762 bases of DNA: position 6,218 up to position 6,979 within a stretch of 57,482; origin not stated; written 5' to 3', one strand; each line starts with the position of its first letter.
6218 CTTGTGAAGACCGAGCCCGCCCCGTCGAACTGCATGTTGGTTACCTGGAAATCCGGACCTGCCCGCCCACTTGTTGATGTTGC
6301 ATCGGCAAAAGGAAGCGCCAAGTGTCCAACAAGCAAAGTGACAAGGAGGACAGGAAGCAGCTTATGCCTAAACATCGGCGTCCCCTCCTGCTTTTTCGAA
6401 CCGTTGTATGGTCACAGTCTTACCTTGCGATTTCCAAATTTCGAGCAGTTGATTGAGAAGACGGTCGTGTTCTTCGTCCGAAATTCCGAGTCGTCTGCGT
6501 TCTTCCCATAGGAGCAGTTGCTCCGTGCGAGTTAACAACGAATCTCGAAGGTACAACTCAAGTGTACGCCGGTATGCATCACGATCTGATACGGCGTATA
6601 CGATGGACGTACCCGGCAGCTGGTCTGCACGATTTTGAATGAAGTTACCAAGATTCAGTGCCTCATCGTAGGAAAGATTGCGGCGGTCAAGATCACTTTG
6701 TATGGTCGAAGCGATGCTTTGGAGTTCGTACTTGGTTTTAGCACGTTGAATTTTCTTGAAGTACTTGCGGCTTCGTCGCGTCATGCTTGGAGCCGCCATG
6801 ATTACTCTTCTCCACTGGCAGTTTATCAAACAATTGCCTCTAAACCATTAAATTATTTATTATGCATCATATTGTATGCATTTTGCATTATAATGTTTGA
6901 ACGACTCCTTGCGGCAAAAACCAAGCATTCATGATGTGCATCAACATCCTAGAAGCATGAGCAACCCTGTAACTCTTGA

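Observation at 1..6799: Coupled operon ending in an archaellin: TerB-like protein, giant 5-TM Ig protein, coiled-coil/NEW3 protein, archaellin (candidate filament anchoring or accessory system)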

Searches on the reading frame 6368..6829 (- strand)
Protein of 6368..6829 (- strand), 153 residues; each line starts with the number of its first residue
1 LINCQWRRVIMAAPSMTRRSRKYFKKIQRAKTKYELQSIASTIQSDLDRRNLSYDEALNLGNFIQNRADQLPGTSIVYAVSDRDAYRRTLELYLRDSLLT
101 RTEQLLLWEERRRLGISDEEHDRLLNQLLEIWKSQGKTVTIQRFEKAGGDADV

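Call 7: search_protein_families(library=pfam, proteins=[window:6368-6829:-], max_evalue=0.1)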
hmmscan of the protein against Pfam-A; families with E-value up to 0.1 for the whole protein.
window:6368-6829:- (153 aa): 1 family
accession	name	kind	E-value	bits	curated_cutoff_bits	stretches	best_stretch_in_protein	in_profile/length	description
PF04447.17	dATP-dGTP_PPHyd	-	0.01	16.5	23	1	104-134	46-76/97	dATP/dGTP pyrophosphohydrolase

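Call 8: search_protein_families(library=ncbifam, proteins=[window:6368-6829:-], max_evalue=0.1)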
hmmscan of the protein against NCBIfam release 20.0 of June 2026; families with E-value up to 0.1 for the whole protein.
window:6368-6829:- (153 aa): 0 families

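Call 43: search_solved_structures(query=window:6368-6799:-, max_evalue=10)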
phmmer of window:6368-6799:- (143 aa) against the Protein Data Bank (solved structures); distinct sequences matched with E-value up to 10: 6.
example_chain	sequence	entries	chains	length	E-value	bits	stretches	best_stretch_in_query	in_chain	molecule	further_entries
2hsb_A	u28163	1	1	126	0.29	14.8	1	77-115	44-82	Hypothetical UPF0332 protein AF0298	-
5zrx_A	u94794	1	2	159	0.88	13.2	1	99-140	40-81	Phosphatidylinositol 3,4,5-trisphosphate 5-phosphatase 2,Ephrin type-A receptor 2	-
2lir_A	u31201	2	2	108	1.3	12.7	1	39-86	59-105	Cytochrome c iso-1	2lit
1chi_A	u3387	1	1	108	1.4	12.6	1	39-86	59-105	CYTOCHROME C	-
6dkm_B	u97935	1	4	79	4.5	10.9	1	84-123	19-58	DHD131_B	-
8gaa_A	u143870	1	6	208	4.8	10.9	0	94-124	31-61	C6HR1_4r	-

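Call 62: search_protein_families(library=pfam, alignment_id=A4, max_evalue=10)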
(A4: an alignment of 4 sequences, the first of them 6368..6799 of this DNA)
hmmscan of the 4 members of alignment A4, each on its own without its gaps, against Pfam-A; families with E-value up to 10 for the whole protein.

A. member 1, window:6368-6799:- (143 aa): 1 family
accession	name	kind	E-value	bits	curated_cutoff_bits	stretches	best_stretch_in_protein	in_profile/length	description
PF04447.17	dATP-dGTP_PPHyd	-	0.0095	16.6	23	1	94-124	46-76/97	dATP/dGTP pyrophosphohydrolase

B. families by the number of members that match (of 4 scanned): 4 families
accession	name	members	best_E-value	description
PF04447.17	dATP-dGTP_PPHyd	1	0.0095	dATP/dGTP pyrophosphohydrolase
PF02484.20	Rhabdo_NV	1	0.041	Rhabdovirus Non-virion protein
PF03735.19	ENT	1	0.042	ENT domain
PF13256.11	DUF4047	1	0.14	Domain of unknown function (DUF4047)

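Call 64: find_homologous_proteins(query=A4, max_evalue=0.001)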
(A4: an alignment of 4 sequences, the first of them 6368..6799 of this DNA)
Query A4 (4 sequences) (143 aa, profile of the alignment): 691 proteins with E <= 0.001 among 8000 candidates; the best 120 are listed.
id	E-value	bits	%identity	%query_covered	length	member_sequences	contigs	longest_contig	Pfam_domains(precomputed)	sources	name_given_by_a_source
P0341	2.2e-72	260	59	86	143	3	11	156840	-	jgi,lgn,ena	-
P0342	2.6e-71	256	94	100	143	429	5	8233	-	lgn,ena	-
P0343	3.0e-71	256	85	100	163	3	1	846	-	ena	-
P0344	8.6e-71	255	91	100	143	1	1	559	-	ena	-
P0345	1.1e-70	254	86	100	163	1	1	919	-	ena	-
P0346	1.2e-70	254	84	100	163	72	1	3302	-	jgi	jgi:hypothetical protein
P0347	2.5e-70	253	67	99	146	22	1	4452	-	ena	-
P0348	8.0e-70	251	67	99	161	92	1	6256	-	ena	-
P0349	9.6e-70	251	85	100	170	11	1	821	-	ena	-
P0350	1.4e-69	251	81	100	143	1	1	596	-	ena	-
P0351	1.9e-69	250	74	97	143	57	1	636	-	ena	-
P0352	3.3e-69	249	79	99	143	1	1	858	-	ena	-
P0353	3.6e-69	249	78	99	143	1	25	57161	-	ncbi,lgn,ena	-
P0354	4.0e-69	249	78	99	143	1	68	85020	-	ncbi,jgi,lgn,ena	ncbi:MAG: hypothetical protein ACJZ40_03300 [Candidatus Poseidoniaceae archaeon]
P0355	5.1e-69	249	69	97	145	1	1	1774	-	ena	-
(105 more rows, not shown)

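Call 99: search_solved_structures(query=A7, max_evalue=10, show_alignments=2)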
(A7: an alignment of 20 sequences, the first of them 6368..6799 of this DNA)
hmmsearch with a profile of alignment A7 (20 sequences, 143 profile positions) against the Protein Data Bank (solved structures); distinct sequences matched with E-value up to 10: 5.
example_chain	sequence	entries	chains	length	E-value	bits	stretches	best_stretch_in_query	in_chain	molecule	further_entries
1xs8_A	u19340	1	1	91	0.15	15.5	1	92-135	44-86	UPF0269 protein yggX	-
1yhd_A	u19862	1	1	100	0.18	15.2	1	93-136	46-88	UPF0269 protein yggX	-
4kps_B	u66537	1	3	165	1.3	12.4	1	19-85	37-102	Hemagglutinin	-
2huj_A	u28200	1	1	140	1.3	12.4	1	82-113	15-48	Lin2004 protein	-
4kpq_B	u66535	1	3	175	1.4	12.2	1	19-85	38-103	Hemagglutinin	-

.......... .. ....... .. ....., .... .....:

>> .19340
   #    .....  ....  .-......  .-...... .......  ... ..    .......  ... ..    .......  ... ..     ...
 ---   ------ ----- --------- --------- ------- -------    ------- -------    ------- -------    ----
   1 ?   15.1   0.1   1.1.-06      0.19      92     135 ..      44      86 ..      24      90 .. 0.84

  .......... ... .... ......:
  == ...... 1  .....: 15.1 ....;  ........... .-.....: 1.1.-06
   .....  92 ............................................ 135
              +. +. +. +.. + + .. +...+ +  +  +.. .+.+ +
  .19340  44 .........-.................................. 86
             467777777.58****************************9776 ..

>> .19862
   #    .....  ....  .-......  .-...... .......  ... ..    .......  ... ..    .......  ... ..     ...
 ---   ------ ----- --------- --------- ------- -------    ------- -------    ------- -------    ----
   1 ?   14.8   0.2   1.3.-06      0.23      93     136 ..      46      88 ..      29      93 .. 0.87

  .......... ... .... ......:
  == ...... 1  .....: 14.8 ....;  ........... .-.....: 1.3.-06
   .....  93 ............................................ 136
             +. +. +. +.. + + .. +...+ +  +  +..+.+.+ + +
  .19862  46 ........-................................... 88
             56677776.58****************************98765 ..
